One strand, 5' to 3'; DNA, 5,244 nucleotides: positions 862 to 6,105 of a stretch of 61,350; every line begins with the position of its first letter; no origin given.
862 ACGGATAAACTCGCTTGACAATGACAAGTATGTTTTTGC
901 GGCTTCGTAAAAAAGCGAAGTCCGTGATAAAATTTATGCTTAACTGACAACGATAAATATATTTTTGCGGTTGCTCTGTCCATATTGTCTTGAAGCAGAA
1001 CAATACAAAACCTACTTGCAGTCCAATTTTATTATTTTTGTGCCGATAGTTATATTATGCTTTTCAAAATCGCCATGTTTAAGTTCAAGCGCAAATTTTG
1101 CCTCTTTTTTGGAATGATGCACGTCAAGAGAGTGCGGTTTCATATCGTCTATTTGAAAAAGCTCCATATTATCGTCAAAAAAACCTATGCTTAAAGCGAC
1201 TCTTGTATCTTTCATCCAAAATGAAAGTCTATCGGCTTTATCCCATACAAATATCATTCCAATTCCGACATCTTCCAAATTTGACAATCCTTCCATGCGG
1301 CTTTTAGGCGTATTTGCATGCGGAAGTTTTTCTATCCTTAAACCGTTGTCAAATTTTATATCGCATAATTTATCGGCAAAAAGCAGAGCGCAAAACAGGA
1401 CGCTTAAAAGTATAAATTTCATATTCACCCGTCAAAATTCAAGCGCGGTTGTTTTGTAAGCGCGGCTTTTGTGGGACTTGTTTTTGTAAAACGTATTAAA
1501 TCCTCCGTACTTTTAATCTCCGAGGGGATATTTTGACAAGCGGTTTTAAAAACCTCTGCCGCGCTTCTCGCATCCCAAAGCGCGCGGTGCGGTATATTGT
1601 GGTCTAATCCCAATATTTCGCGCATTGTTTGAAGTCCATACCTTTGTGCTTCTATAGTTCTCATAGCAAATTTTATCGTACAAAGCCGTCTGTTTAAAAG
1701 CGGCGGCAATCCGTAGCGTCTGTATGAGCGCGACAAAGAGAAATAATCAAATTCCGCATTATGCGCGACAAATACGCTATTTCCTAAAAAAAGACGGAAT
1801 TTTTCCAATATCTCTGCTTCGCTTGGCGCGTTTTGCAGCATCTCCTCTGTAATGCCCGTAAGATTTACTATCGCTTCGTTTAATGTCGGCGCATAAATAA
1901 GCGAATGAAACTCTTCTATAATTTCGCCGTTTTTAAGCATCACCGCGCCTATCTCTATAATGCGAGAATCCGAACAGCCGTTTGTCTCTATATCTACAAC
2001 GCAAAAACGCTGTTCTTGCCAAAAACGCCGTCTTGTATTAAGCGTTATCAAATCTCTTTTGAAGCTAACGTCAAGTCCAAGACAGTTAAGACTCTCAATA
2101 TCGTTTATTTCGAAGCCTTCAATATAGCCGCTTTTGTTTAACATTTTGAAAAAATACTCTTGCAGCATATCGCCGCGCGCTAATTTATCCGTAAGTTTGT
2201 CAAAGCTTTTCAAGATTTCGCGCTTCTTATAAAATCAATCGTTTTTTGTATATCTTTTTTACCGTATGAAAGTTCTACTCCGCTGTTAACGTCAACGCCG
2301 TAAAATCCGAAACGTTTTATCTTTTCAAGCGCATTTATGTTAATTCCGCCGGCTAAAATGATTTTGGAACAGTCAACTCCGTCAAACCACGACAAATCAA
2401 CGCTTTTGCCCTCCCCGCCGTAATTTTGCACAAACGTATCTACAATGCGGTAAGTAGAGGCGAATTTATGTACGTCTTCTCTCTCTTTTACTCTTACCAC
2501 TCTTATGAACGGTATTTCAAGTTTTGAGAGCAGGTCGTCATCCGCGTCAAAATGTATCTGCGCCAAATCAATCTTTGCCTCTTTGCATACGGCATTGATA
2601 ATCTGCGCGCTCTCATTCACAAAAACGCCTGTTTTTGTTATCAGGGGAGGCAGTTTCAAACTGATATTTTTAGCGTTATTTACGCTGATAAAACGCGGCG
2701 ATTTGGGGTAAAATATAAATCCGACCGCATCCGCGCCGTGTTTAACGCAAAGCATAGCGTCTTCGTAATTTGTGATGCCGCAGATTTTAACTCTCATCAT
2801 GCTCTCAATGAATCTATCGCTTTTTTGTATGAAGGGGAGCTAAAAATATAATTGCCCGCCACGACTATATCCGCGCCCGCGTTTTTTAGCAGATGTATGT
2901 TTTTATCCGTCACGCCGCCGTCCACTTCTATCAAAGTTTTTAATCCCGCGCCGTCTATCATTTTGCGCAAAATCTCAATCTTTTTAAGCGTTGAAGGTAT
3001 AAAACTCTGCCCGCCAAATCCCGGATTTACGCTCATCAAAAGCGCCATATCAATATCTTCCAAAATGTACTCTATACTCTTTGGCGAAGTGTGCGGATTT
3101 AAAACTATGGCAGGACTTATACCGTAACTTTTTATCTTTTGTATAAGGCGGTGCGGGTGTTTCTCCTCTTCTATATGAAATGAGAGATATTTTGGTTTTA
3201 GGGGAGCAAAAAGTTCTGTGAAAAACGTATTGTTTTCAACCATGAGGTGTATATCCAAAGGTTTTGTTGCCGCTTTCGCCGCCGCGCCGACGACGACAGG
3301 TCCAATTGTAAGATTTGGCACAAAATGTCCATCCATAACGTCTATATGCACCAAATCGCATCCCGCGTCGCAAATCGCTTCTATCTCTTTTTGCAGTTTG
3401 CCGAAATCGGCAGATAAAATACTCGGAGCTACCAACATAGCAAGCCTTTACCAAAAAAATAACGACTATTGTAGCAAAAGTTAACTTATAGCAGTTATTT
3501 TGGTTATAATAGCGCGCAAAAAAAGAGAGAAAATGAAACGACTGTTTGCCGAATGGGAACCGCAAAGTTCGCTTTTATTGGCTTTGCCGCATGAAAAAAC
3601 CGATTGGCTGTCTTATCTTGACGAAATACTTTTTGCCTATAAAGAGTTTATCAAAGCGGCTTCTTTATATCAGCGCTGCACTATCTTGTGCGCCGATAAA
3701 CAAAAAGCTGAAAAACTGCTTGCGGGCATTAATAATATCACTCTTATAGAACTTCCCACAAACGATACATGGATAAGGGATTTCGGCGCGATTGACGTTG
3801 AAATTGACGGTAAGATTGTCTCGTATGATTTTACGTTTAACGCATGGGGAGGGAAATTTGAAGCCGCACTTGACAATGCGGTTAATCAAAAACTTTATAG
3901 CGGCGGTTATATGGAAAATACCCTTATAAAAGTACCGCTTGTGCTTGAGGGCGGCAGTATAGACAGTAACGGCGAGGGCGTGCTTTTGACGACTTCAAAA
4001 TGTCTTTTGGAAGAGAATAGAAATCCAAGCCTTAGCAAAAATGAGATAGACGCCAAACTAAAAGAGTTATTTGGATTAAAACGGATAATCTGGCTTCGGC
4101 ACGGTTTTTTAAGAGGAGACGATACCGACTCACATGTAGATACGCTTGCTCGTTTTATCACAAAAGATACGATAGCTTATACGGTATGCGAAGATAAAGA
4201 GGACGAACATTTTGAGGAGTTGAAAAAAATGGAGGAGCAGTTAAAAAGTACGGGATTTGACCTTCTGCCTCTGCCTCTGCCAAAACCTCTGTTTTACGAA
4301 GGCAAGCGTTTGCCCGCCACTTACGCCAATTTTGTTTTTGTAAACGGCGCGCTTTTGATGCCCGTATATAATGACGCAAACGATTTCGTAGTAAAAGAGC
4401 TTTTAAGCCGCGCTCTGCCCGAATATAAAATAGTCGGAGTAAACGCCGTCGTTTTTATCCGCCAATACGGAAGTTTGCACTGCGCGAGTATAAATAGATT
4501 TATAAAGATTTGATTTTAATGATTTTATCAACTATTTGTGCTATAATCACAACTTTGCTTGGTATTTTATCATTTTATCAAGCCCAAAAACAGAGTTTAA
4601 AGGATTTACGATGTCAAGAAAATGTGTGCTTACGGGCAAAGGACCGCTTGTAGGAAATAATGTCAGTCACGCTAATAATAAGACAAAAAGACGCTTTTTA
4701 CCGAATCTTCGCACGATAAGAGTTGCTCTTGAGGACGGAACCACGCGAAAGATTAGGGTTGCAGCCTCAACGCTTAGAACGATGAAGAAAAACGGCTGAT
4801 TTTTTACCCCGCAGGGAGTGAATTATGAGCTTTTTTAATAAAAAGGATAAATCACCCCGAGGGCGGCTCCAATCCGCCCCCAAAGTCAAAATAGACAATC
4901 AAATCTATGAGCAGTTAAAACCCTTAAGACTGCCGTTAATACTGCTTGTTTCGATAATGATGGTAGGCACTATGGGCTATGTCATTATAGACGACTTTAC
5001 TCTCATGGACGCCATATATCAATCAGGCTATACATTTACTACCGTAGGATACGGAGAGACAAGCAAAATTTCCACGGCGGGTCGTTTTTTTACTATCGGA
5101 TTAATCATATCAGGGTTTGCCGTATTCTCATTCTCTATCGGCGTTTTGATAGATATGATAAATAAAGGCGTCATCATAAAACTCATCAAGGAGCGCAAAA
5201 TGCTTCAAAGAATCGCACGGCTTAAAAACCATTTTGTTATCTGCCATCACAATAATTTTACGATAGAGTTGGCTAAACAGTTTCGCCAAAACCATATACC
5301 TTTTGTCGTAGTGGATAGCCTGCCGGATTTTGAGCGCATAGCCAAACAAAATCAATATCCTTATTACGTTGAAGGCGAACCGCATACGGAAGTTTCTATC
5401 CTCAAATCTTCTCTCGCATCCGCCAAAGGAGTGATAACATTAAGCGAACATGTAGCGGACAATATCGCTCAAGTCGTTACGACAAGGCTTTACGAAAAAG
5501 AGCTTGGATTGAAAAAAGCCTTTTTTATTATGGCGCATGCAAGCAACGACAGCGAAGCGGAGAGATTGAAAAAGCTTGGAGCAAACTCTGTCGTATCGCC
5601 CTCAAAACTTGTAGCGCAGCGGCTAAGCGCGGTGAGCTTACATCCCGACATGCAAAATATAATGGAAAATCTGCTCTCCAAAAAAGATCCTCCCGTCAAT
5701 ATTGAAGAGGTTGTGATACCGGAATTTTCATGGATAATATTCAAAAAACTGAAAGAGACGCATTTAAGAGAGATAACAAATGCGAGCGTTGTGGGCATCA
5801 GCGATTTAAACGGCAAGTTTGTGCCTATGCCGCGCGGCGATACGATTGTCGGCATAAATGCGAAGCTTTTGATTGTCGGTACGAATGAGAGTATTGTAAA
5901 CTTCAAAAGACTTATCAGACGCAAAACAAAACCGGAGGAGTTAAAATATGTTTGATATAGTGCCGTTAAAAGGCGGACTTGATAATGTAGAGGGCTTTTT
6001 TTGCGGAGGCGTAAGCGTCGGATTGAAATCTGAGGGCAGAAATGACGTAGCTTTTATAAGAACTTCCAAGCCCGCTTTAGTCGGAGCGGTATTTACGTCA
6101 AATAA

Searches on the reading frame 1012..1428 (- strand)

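Call 111: search_protein_families(library=pfam, proteins=[window:1012-1428:-], max_evalue=0.00001)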
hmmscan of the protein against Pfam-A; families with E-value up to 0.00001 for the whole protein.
window:1012-1428:- (138 aa): 1 family
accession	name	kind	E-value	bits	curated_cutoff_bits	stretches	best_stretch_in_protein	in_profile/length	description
PF02643.20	DUF192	-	3.8e-19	69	27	1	37-132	5-94/96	Uncharacterized ACR, COG1430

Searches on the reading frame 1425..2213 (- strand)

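Call 111: search_protein_families(library=pfam, proteins=[window:1425-2213:-], max_evalue=0.00001)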
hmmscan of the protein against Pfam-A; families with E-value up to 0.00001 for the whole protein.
window:1425-2213:- (262 aa): 2 families
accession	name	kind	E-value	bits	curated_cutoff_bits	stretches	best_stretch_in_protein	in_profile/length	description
PF00929.31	RNase_T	-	8.2e-29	101.7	24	1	72-222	2-164/164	Exonuclease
PF16473.11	Rv2179c-like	-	1.5e-08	35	27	1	72-224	4-175/177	3'-5' exoribonuclease Rv2179c-like domain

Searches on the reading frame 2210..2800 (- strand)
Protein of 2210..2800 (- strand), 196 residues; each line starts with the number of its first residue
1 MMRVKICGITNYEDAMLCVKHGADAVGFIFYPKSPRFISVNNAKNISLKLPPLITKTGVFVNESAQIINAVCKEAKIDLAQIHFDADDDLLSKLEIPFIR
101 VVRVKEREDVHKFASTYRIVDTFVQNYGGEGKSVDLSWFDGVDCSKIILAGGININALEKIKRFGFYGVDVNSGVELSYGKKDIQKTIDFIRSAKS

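Call 111: search_protein_families(library=pfam, proteins=[window:2210-2800:-], max_evalue=0.00001)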
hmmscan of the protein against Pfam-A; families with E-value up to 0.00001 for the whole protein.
window:2210-2800:- (196 aa): 1 family
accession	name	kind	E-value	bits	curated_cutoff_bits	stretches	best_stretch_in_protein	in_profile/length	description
PF00697.28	PRAI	-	2.3e-33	116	22.7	1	4-191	1-191/193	N-(5'phosphoribosyl)anthranilate (PRA) isomerase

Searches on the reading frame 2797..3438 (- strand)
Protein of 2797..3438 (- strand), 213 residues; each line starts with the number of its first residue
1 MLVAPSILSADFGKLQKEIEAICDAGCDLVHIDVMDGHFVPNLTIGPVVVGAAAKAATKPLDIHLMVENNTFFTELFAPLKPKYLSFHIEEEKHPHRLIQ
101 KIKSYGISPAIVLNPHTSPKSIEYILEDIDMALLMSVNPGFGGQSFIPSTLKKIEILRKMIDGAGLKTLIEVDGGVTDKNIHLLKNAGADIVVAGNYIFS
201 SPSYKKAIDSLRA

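Call 111: search_protein_families(library=pfam, proteins=[window:2797-3438:-], max_evalue=0.00001)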
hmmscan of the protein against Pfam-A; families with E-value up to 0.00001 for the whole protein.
window:2797-3438:- (213 aa): 1 family
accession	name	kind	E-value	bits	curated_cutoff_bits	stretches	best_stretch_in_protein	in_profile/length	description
PF00834.25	Ribul_P_3_epim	-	9.8e-78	260.5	21.1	1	3-199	2-198/198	Ribulose-phosphate 3 epimerase family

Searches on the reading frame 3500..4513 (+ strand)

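Call 111: search_protein_families(library=pfam, proteins=[window:3500-4513:+], max_evalue=0.00001)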
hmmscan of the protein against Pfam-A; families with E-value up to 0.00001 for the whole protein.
window:3500-4513:+ (337 aa): 1 family
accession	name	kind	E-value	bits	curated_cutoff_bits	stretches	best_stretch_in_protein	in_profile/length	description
PF04371.20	PAD_porph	-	2.1e-102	343.1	25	1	14-331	1-318/321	Porphyromonas-type peptidyl-arginine deiminase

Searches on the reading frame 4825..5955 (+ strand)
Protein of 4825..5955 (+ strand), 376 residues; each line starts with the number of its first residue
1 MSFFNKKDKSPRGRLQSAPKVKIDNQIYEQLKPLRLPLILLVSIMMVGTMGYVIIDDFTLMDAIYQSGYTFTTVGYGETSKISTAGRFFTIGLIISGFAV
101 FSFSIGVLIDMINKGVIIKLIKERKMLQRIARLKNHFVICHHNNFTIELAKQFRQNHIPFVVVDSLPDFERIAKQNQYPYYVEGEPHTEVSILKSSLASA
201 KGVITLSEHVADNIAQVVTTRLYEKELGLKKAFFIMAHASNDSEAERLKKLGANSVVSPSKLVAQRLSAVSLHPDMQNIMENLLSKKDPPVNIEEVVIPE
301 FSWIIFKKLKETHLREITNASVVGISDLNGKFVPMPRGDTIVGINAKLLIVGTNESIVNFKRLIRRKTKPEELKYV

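Call 111: search_protein_families(library=pfam, proteins=[window:4825-5955:+], max_evalue=0.00001)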
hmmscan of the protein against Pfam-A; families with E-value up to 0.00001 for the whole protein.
window:4825-5955:+ (376 aa): 3 families
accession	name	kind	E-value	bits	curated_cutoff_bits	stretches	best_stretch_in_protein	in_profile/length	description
PF02254.24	TrkA_N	-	4.2e-15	56.5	23.8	1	137-259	1-116/116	TrkA-N domain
PF07885.22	Ion_trans_2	-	1.3e-11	44.6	22.5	1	40-112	2-77/79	Ion channel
PF02080.26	TrkA_C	-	2.1e-08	34.4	27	1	294-363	2-69/71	TrkA-C domain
